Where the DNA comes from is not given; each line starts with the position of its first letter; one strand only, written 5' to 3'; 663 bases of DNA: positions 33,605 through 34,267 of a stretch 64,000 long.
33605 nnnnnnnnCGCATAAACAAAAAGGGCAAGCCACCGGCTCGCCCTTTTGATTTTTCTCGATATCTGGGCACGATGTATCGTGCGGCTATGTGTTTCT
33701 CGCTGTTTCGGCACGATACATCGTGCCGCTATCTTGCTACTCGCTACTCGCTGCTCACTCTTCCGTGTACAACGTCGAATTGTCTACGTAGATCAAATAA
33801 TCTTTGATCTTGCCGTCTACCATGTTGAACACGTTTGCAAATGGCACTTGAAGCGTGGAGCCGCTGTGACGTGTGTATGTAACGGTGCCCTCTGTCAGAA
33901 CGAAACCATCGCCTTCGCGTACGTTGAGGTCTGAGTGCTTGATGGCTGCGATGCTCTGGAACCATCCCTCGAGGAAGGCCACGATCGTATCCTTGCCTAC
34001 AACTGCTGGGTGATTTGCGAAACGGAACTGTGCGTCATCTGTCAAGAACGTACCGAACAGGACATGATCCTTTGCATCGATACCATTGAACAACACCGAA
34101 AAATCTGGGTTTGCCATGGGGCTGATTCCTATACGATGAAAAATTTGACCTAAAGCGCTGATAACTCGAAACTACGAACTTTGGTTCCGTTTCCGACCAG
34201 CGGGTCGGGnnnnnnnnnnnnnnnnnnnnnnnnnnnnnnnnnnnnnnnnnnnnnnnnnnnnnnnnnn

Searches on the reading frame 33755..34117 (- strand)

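Call 52: search_protein_families(library=pfam, proteins=[window:33755-34117:-], max_evalue=0.001)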
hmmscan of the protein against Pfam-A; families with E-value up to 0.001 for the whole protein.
window:33755-34117:- (120 aa): 3 families
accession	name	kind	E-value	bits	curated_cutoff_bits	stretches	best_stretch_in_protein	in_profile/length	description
PF12680.13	SnoaL_2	-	8.9e-13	49.2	27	1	10-106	5-101/102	SnoaL-like domain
PF14534.12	DUF4440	-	6e-05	23.9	25.2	1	9-98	8-99/107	Domain of unknown function (DUF4440)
PF07366.18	SnoaL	-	0.00026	21.2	28.4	1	15-118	13-124/126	SnoaL-like polyketide cyclase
